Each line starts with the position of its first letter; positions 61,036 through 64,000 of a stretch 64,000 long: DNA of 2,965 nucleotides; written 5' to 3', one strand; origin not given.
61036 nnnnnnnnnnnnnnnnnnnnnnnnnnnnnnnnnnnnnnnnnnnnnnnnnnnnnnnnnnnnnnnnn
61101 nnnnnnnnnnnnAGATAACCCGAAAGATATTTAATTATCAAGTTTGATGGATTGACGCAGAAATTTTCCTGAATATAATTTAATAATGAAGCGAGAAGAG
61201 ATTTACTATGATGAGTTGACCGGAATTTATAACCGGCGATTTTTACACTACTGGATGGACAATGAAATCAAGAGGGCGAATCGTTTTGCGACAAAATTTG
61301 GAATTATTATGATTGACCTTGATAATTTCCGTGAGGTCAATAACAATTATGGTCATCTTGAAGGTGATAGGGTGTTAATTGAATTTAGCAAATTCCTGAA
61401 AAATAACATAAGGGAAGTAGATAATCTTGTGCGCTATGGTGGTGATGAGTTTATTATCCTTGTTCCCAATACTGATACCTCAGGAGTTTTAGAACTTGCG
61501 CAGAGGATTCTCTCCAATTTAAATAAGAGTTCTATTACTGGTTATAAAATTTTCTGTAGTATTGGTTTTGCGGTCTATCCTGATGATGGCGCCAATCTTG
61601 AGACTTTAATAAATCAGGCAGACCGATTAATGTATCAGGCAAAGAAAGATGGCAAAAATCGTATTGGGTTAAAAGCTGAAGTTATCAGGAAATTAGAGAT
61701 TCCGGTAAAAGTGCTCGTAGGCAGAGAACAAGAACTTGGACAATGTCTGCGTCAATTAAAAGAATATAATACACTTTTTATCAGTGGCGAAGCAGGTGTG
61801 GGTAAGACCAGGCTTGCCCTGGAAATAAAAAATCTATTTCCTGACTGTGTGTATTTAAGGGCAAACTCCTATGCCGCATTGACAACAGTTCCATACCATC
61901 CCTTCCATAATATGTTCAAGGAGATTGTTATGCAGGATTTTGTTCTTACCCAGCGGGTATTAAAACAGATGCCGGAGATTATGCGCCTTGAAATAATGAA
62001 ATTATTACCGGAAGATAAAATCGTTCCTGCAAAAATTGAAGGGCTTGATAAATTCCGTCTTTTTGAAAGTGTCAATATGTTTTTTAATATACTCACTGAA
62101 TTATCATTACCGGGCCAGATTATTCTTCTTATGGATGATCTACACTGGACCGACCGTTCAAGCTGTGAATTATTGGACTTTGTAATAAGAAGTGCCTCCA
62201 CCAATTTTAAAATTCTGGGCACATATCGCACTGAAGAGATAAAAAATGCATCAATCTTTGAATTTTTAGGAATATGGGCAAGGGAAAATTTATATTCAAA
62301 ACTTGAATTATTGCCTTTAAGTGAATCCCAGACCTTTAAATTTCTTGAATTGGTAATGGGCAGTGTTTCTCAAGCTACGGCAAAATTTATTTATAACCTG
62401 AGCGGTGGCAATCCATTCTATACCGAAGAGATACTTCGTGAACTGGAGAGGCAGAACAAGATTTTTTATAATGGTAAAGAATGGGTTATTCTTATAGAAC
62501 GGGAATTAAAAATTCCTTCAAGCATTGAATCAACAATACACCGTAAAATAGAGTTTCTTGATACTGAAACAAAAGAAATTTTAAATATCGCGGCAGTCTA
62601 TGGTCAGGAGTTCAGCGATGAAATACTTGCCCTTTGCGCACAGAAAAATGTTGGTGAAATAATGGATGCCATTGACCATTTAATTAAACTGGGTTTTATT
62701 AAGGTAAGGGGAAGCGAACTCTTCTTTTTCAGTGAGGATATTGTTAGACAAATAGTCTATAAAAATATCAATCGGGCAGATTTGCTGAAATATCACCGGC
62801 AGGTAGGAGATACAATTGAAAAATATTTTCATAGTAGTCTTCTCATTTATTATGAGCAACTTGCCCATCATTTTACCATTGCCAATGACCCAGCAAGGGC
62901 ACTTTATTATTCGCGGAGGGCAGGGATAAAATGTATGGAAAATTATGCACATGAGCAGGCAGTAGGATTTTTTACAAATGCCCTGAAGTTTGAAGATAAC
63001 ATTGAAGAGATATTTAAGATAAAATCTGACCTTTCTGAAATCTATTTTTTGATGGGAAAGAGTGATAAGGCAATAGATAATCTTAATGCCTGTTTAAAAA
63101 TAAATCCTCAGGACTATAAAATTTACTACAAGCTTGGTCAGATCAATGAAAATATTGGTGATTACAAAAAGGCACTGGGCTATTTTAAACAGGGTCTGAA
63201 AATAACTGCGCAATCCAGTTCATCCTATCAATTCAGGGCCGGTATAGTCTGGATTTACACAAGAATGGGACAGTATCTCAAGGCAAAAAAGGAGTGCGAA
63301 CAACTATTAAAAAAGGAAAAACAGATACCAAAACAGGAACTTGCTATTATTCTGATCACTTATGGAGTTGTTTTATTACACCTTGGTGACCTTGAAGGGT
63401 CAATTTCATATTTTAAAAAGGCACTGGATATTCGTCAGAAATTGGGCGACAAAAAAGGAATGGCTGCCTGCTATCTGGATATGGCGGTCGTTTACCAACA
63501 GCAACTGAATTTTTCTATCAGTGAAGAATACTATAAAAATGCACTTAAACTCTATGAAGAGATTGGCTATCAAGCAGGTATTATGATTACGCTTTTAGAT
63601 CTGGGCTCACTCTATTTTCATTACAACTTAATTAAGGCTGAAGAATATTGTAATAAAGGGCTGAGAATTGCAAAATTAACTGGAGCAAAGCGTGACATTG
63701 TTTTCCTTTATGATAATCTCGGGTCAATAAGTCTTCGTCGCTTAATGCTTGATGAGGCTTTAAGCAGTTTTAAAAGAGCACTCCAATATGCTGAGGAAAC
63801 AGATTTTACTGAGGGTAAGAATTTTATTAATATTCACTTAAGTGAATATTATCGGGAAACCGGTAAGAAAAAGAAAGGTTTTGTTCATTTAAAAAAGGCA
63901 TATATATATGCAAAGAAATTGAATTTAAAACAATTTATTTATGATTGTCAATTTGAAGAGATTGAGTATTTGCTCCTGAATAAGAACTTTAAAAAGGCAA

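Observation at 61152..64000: N-terminal GGDEF fused to a STAND NTPase and TPR array (gene continues beyond window)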

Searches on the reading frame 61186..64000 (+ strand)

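Call 6: search_protein_families(library=pfam, proteins=[window:61186-64000:+], max_evalue=0.1)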
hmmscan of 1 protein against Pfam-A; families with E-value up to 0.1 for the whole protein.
window:61186-64000:+ (938 aa): 34 families (the best 25 are shown)
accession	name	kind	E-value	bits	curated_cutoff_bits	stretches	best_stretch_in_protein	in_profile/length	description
PF00990.26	GGDEF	-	1.2e-44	152.4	23.8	1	7-159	2-161/161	Diguanylate cyclase, GGDEF domain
PF13424.12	TPR_12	-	1.5e-28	99.2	30.1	5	719-792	2-77/77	Tetratricopeptide repeat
PF07719.23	TPR_2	-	3.1e-20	71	27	3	645-673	2-30/34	Tetratricopeptide repeat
PF00515.34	TPR_1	-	2.4e-17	62.4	27.8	3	619-643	10-34/34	Tetratricopeptide repeat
PF13191.12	AAA_16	-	4.4e-13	50.5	32.6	1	177-338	2-160/167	AAA ATPase domain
PF13181.12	TPR_8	-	9.3e-13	47.7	25.7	3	644-675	1-32/34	Tetratricopeptide repeat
PF13428.12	TPR_14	-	1.6e-10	41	23.5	1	616-653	7-44/44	Tetratricopeptide repeat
PF13432.12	TPR_16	-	3.9e-10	40.4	32.7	1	623-676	10-63/65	Tetratricopeptide repeat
PF17874.7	TPR_MalT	-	4.1e-09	36.6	45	1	690-875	10-197/336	MalT-like TPR region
PF13374.12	TPR_10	-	4.1e-09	36.6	27.5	1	760-793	2-35/42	Tetratricopeptide repeat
PF24885.1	TPR_NPHP3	-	1.6e-08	34.7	100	1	696-805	77-187/239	Nephrocystin-3 TPR domain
PF14559.12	TPR_19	-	1.8e-08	35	25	2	623-681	4-61/68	Tetratricopeptide repeat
PF25063.1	ARM_TT21_C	-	1.1e-06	29.1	35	1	616-716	101-199/209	Tetratricopeptide repeat protein 21 C-terminal ARM domain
PF13176.12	TPR_7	-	1.2e-06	28.6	27.9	0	648-671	3-28/36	Tetratricopeptide repeat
PF13414.12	TPR_11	-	2.3e-06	27.6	26.8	1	619-658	3-42/42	TPR repeat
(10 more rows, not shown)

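Call 7: search_protein_families(library=ncbifam, proteins=[window:61186-64000:+], max_evalue=0.1)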
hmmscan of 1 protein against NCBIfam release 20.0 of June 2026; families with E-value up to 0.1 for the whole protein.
window:61186-64000:+ (938 aa): 41 families (the best 25 are shown)
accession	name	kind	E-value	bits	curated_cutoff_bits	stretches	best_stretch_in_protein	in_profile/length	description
TIGR00254.1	GGDEF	domain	4.7e-48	163.1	37.4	1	7-161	6-165/168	diguanylate cyclase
NF007135.0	PRK09581.1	equivalog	2e-40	139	474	1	8-162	294-454/457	PleD family two-component system response regulator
NF038266.1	diguan_SiaD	equivalog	8.6e-40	136.7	290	1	8-160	96-252/252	biofilm regulation diguanylate cyclase SiaD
NF051473.1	DigCycDgcsShew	equivalog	2.6e-39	135.3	400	1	6-159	135-287/291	diguanylate cyclase DgcS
NF007380.0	PRK09894.1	equivalog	7.6e-35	120.7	256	1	8-163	131-287/296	diguanylate cyclase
NF007474.0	PRK10060.1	equivalog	9.7e-34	116.6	782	1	9-160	240-392/663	cyclic di-GMP phosphodiesterase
NF007423.1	PRK09966.1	equivalog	4.7e-33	114.6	325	1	8-153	241-390/390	diguanylate cyclase DgcN/YfiN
NF047654.1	DiguCycDgcRLepto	equivalog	7.9e-29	100.5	500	1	3-160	130-293/295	diguanylate cyclase DgcR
NF041606.1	dguan_cyc_DgcA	equivalog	3.8e-28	98.4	370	1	18-162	190-338/340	diguanylate cyclase DgcA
TIGR03903.1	TOMM_kin_cyc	equivalog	4.3e-27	94.4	705.75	1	299-609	623-927/1267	TOMM system kinase/cyclase fusion protein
NF040885.1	diguan_DgcJ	equivalog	7.8e-26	90.9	500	1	3-158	339-491/493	diguanylate cyclase DgcJ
NF045675.1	PhdiestaseDibA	equivalog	1.5e-25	89.6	980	1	6-165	203-366/623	phosphodiesterase DibA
NF007298.0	PRK09776.1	equivalog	2.5e-23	81.9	1135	1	8-162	686-844/1111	diguanylate cyclase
NF011955.1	PRK15426.1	equivalog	4.7e-23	81.2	408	1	7-162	399-560/564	cellulose biosynthesis regulator diguanylate cyclase DgcQ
NF007599.0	PRK10245.1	equivalog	6.6e-21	74.2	402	1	9-161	213-368/371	diguanylate cyclase AdrA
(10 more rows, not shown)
